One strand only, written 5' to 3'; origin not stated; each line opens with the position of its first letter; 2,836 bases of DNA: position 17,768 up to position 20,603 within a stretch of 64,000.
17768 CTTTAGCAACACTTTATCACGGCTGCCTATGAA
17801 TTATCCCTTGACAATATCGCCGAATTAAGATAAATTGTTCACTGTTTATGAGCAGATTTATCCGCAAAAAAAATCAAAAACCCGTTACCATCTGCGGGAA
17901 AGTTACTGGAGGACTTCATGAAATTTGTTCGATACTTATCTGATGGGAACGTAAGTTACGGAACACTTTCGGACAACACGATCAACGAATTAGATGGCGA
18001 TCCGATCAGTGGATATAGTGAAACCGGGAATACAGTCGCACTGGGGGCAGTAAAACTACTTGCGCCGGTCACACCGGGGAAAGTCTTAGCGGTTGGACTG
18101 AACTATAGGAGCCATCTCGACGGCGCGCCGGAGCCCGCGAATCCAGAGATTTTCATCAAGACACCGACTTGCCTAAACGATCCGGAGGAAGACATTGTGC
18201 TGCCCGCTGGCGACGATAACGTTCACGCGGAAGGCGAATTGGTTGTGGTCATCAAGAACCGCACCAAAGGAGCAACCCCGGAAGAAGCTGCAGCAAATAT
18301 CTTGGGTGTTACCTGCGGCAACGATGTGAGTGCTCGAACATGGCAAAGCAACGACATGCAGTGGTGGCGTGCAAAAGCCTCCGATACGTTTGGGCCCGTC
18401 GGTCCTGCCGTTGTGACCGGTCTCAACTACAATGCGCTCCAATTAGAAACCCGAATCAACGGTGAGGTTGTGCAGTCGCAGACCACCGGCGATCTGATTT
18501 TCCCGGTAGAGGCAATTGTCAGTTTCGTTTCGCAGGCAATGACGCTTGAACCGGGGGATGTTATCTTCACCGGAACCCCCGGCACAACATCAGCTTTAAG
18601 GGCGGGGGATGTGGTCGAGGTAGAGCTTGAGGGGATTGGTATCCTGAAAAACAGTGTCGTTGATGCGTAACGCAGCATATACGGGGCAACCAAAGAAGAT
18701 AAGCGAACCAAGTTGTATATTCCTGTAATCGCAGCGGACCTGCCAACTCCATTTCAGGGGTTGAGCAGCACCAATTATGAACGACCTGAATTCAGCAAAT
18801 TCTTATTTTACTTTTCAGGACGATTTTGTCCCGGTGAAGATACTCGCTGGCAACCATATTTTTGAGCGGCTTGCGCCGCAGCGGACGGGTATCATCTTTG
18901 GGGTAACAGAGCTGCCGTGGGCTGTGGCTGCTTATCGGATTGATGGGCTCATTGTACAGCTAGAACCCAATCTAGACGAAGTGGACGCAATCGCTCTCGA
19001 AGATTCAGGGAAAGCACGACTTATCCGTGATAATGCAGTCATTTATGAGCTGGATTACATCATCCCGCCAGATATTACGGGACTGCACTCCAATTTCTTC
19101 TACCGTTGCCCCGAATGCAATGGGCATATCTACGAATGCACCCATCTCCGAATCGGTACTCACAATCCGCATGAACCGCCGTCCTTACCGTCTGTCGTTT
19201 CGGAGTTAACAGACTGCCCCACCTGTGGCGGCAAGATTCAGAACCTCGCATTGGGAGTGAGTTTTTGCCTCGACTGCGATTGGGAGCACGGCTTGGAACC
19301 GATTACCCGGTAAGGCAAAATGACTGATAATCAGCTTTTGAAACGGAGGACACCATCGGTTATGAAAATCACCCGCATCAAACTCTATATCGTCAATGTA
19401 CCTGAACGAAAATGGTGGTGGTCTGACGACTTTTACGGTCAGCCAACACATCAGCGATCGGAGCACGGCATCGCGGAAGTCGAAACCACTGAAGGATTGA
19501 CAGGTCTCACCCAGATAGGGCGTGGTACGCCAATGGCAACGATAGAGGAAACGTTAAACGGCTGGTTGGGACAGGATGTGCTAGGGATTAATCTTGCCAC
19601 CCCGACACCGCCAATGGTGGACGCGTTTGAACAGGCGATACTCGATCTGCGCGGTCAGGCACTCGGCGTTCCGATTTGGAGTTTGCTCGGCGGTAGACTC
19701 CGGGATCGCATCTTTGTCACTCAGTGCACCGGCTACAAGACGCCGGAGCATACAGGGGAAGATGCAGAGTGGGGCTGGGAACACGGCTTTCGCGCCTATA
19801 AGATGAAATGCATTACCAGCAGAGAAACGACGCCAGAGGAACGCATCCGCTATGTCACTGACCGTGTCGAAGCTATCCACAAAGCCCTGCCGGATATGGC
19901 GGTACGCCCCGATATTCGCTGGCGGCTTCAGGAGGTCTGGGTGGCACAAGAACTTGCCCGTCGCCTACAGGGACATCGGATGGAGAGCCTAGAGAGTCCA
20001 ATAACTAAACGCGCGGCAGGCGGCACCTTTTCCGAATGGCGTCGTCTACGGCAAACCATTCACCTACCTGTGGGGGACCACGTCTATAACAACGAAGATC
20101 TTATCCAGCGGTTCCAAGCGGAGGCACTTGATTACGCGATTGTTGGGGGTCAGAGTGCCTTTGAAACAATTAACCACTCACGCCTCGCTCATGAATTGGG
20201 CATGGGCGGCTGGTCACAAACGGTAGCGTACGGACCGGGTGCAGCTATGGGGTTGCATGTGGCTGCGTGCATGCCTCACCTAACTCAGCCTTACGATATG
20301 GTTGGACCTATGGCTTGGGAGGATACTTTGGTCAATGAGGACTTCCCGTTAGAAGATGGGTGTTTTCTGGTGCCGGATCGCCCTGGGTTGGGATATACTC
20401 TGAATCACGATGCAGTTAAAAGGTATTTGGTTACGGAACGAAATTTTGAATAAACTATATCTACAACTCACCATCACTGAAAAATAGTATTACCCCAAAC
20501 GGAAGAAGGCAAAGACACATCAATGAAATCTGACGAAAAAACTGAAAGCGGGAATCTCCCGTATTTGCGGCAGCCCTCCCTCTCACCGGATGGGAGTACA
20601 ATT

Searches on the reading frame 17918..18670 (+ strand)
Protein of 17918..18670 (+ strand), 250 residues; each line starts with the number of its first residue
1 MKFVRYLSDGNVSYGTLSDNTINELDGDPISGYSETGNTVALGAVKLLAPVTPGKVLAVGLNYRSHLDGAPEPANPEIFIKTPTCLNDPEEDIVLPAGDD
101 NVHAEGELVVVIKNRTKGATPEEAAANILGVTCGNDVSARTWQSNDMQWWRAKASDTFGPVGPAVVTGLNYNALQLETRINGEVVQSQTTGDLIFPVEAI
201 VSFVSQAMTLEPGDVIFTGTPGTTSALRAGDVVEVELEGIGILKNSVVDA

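Call 25: search_protein_families(library=pfam, proteins=[window:17918-18670:+], max_evalue=0.000001)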
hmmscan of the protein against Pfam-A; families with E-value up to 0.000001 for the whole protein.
window:17918-18670:+ (250 aa): 2 families
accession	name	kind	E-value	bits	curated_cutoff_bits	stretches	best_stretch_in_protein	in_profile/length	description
PF01557.24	FAA_hydrolase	-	4.4e-61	206.7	23.9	1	55-248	1-214/214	Fumarylacetoacetate (FAA) hydrolase C-terminal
PF10370.14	Rv2993c-like_N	-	4.4e-15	56.7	21.3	1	1-50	1-50/50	Rv2993c-like, N-terminal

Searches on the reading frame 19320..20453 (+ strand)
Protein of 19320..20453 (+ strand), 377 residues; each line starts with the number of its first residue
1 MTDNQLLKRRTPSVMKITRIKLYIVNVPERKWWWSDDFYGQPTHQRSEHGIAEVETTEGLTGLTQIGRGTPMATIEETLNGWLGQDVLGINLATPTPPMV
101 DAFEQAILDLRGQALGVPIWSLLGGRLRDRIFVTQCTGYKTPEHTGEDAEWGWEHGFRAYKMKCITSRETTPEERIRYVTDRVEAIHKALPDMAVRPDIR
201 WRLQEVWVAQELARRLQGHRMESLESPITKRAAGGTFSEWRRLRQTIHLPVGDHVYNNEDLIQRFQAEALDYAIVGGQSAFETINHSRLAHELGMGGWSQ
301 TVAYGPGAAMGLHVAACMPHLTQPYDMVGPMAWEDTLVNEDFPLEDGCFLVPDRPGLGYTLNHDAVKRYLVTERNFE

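Call 26: search_protein_families(library=pfam, proteins=[window:19320-20453:+], max_evalue=0.000001)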
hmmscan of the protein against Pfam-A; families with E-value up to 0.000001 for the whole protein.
window:19320-20453:+ (377 aa): 1 family
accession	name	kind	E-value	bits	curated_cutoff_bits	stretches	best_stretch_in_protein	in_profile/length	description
PF13378.12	MR_MLE_C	-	2.3e-24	86.7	29.4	1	153-364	10-218/219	Enolase C-terminal domain-like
